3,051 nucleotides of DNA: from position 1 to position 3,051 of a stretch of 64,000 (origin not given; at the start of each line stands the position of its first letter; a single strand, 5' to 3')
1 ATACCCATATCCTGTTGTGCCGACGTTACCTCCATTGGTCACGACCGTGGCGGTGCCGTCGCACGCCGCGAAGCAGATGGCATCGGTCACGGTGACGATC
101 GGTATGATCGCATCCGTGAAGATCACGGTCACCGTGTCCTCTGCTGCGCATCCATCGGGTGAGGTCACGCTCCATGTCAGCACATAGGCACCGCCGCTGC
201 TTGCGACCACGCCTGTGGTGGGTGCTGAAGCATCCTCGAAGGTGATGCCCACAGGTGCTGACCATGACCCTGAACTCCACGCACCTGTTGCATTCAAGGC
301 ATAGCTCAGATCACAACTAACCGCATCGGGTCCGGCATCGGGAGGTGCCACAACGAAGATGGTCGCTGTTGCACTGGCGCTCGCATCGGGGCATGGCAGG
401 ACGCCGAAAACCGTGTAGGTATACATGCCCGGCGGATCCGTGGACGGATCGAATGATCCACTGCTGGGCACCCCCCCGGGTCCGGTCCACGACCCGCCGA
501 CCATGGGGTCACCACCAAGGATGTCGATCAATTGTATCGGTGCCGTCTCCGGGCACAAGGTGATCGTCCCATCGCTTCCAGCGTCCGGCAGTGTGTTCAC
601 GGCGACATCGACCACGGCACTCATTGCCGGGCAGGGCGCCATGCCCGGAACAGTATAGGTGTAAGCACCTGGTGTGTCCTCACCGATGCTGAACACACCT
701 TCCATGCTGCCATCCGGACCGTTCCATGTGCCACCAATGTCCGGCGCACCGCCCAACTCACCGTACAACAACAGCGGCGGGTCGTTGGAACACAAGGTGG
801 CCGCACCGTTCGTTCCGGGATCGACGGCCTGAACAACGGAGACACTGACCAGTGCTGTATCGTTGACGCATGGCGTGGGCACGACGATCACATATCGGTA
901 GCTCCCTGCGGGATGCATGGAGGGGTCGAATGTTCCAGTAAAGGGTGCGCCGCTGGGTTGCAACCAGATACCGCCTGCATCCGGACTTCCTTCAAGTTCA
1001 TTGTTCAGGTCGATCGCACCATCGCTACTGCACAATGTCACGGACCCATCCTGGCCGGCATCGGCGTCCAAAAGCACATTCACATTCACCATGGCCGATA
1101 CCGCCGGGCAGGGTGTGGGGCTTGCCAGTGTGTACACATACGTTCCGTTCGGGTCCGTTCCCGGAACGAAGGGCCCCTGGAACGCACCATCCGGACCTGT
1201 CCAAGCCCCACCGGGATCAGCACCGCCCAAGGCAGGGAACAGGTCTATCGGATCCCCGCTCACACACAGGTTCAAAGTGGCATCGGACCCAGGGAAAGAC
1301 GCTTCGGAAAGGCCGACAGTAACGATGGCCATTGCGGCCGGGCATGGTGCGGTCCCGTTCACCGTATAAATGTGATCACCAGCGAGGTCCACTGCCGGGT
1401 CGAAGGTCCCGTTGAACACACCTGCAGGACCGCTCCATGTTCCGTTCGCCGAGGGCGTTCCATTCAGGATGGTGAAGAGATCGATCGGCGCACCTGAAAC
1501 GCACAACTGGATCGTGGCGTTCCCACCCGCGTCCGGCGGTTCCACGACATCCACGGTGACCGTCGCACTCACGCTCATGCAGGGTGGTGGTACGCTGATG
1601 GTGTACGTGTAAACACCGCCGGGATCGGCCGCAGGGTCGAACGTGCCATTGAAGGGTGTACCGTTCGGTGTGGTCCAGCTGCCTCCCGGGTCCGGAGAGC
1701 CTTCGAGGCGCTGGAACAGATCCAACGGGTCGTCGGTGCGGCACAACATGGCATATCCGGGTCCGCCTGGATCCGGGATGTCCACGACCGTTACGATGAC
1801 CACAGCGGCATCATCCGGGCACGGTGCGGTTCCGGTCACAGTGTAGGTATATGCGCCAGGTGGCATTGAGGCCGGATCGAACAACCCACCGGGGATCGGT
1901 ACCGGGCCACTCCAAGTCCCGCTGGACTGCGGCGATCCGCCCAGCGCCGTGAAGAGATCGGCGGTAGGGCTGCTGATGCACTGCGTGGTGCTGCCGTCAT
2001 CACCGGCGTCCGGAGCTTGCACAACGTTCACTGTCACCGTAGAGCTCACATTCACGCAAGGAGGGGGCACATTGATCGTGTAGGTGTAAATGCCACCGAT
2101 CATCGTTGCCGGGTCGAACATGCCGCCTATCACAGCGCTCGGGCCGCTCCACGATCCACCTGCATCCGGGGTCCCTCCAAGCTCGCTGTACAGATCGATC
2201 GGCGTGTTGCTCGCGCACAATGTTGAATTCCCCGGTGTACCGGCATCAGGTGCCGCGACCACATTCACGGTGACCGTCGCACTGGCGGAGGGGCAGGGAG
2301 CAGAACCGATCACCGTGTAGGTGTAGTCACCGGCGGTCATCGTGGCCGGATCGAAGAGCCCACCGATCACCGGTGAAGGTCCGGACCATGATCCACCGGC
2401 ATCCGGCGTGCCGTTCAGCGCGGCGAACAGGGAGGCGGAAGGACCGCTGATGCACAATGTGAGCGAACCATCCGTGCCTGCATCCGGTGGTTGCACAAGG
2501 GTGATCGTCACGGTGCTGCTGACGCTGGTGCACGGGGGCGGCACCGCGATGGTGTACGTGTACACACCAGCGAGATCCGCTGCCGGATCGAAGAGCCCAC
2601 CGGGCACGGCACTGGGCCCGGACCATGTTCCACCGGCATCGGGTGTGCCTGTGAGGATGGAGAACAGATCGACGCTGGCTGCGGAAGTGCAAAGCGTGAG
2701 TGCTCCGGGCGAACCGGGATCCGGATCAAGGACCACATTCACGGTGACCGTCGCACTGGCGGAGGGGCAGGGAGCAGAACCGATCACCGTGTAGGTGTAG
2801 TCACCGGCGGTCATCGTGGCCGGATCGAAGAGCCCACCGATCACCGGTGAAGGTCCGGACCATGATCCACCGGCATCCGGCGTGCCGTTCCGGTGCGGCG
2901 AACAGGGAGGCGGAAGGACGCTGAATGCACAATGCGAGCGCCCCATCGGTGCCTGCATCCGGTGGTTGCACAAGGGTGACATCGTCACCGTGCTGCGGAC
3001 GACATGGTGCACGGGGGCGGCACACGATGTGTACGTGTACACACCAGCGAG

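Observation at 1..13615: One-strand locus: ECF sigma, then a PKD/T9SS-B-CTD membrane protein, then two giant paralogous T9SS type-B adhesins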

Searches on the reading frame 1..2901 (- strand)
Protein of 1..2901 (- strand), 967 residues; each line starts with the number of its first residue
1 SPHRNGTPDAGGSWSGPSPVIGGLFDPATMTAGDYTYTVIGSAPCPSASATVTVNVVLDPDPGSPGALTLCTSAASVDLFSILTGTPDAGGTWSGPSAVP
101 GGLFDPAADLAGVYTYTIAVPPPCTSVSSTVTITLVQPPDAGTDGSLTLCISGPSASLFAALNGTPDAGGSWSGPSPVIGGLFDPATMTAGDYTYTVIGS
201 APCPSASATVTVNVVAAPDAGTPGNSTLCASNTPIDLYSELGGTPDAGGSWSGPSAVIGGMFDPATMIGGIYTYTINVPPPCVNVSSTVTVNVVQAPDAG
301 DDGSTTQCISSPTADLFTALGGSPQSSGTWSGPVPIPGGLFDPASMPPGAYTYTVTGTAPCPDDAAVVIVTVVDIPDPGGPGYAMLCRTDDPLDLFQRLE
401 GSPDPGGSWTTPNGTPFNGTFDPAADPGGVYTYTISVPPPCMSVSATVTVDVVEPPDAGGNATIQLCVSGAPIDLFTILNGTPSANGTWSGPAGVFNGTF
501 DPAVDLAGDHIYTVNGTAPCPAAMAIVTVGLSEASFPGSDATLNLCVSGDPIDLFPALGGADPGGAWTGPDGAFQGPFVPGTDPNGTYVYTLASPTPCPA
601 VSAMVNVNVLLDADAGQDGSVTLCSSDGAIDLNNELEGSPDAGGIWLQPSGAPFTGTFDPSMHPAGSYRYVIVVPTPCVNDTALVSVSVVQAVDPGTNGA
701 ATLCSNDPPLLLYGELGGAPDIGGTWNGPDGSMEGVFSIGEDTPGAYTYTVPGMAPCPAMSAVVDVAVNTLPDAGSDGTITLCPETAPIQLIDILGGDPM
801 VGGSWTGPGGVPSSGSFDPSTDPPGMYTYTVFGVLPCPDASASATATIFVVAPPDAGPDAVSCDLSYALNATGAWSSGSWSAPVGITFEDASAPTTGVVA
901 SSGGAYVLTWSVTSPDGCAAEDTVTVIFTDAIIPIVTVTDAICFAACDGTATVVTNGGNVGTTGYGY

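Call 5: search_protein_families(library=pfam, proteins=[window:1-2901:-], max_evalue=0.01)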
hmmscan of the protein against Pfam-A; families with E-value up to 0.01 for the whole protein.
window:1-2901:- (967 aa): 2 families
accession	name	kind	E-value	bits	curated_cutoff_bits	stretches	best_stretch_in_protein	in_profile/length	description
PF22352.2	K319L-like_PKD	-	1.4e-05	25.4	27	0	875-927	33-83/84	K319L-like, PKD domain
PF12733.13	Cadherin-like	-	0.0055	17.6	24.2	0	420-472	10-48/89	Cadherin-like beta sandwich domain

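Call 6: search_protein_families(library=ncbifam, proteins=[window:1-2901:-], max_evalue=0.01)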
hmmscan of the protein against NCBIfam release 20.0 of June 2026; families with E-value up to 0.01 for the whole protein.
window:1-2901:- (967 aa): 0 families

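Call 78: find_homologous_proteins(query=window:1-2901:-, max_evalue=1e-30)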
Query window:1-2901:- (967 aa): 1456 proteins with E <= 1e-30 among 8000 candidates; the best 120 are listed.
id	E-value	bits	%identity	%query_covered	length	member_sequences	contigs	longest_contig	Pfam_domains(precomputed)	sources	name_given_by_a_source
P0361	0.0e+0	2196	38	97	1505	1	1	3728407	PF14604.13,PF22352.3,PF17963.8,PF00550.32,PF17803.8,PF19671.5,PF27334.1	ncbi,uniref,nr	ncbi:beta strand repeat-containing protein [Flagellimonas marinaquae]|uniref:beta strand repeat-cont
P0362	0.0e+0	1924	55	99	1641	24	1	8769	PF22352.3,PF13573.13,PF13585.13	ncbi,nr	ncbi:MAG: gliding motility-associated C-terminal domain-containing protein [Flavobacteriales bacteri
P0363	0.0e+0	1914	45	97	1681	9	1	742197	PF12892.14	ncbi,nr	ncbi:MAG: gliding motility-associated C-terminal domain-containing protein [Flavobacteriales bacteri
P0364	0.0e+0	1858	50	87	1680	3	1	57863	-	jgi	jgi:hypothetical protein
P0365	0.0e+0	1849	59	99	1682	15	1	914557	PF13585.13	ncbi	-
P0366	0.0e+0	1815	47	88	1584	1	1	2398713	PF20575.5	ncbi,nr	ncbi:MAG: hypothetical protein IPK70_00290 [Flavobacteriales bacterium]|nr:hypothetical protein [Fla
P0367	0.0e+0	1805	58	100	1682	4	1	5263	PF22352.3,PF13573.13,PF13585.13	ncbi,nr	ncbi:MAG: gliding motility-associated C-terminal domain-containing protein [Flavobacteriales bacteri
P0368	0.0e+0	1672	57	100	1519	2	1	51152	PF13573.13,PF13585.13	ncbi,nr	ncbi:MAG: gliding motility-associated C-terminal domain-containing protein, partial [Flavobacteriale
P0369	0.0e+0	1666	99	79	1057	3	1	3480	PF13585.13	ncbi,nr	ncbi:MAG: gliding motility-associated C-terminal domain-containing protein, partial [Flavobacteriale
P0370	0.0e+0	1625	57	99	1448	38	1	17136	PF00801.27,PF13585.13,PF18911.7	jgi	jgi:gliding motility-associated-like protein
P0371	0.0e+0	1609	54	99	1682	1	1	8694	PF13585.13,PF18911.7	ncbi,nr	ncbi:MAG: gliding motility-associated C-terminal domain-containing protein [Flavobacteriales bacteri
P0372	0.0e+0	1590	58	99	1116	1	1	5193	PF13573.13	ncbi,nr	ncbi:MAG TPA: hypothetical protein PLH93_03935, partial [Flavobacteriales bacterium]|nr:hypothetical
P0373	0.0e+0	1553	58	99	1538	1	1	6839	PF22352.3,PF13585.13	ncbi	ncbi:MAG: gliding motility-associated C-terminal domain-containing protein, partial [Flavobacteriale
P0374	0.0e+0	1536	55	99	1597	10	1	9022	PF00801.27,PF13573.13,PF13585.13,PF18911.7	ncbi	ncbi:MAG: T9SS type B sorting domain-containing protein, partial [Flavobacteriales bacterium]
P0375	0.0e+0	1519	63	98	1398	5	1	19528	PF12892.14,PF22352.3,PF13573.13,PF13585.13,PF27154.1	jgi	-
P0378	0.0e+0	1438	62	100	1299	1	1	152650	PF13573.13,PF13585.13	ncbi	ncbi:MAG: gliding motility-associated C-terminal domain-containing protein [Flavobacteriales bacteri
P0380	0.0e+0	1355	56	100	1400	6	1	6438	PF00801.27,PF13573.13,PF13585.13,PF18911.7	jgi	-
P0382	0.0e+0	1351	61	99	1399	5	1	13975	PF13573.13,PF13585.13,PF27154.1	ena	-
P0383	0.0e+0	1306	58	99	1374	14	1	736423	PF13573.13,PF13585.13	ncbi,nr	ncbi:MAG: gliding motility-associated C-terminal domain-containing protein [Flavobacteriales bacteri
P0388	0.0e+0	1237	62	98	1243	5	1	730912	PF12892.14,PF22352.3,PF13573.13,PF13585.13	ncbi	-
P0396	0.0e+0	1178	55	100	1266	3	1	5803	PF13573.13,PF13585.13,PF18911.7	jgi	-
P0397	0.0e+0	1173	60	97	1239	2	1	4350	PF13573.13,PF13585.13,PF18911.7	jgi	-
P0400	0.0e+0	1162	60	92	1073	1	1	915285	PF13573.13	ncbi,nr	ncbi:MAG: SprB repeat-containing protein [Flavobacteriales bacterium]|nr:SprB repeat-containing prot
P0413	0.0e+0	1089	54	100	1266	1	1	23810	PF13573.13,PF13585.13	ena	-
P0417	0.0e+0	1056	59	89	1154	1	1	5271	PF13573.13,PF13585.13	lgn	-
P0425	0.0e+0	1014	45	99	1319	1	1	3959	PF13573.13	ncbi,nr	ncbi:MAG: hypothetical protein JNM91_13310, partial [Flavobacteriales bacterium]|nr:hypothetical pro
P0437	7.6e-281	953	56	84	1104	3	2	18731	PF22352.3,PF00801.27,PF13573.13,PF13585.13,PF18911.7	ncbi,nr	ncbi:MAG TPA: gliding motility-associated C-terminal domain-containing protein, partial [Flavobacter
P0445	1.8e-274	932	59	78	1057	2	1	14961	PF22352.3,PF13573.13,PF13585.13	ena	-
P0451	3.5e-271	921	52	83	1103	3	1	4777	PF13573.13,PF13585.13,PF18911.7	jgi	-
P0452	2.2e-270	918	56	80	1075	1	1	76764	PF13573.13,PF13585.13,PF18911.7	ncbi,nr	ncbi:MAG TPA: gliding motility-associated C-terminal domain-containing protein, partial [Flavobacter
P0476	5.8e-246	838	53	75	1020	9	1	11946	PF13573.13,PF13585.13,PF18911.7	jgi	-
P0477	6.7e-246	837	60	71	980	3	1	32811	PF22352.3,PF13573.13,PF13585.13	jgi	jgi:gliding motility-associated-like protein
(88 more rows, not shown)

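Call 79: find_encoding_contigs(protein=P0378, flank=10000, max_places=2)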
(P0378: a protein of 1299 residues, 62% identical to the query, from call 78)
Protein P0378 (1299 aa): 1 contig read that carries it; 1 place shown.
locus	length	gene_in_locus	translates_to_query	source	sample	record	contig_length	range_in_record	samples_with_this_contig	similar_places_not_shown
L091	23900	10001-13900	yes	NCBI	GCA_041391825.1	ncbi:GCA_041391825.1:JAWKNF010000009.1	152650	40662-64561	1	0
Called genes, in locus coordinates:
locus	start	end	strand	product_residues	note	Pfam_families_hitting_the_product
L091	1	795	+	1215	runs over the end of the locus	PF18911:PKD_4, PF00801:PKD, PF01483:P_proprotein (faint), PF18911:PKD_4 (weak), PF13585:CHU_C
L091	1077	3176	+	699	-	PF22352:K319L-like_PKD (faint), PF00801:PKD, PF18911:PKD_4, PF01483:P_proprotein (faint)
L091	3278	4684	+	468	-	PF18911:PKD_4, PF00801:PKD, PF13585:CHU_C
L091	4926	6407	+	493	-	PF00801:PKD, PF18911:PKD_4, PF01483:P_proprotein (weak)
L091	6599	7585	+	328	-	-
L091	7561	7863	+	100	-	-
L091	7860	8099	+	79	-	-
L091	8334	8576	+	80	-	-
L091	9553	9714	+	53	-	-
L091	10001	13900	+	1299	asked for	PF13573:SprB, PF13585:CHU_C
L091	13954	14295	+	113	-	PF00111:Fer2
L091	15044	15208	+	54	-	-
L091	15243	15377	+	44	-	-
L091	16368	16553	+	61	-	PF02738:MoCoBD_1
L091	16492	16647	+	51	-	-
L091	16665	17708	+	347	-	PF20256:MoCoBD_2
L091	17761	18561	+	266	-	-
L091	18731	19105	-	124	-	PF22484:DUF6986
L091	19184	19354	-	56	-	PF22484:DUF6986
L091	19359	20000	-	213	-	PF22484:DUF6986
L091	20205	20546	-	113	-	PF00576:Transthyretin, PF24695:PITM1-3 (faint)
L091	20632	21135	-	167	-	PF09349:OHCU_decarbox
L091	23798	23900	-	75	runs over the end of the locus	-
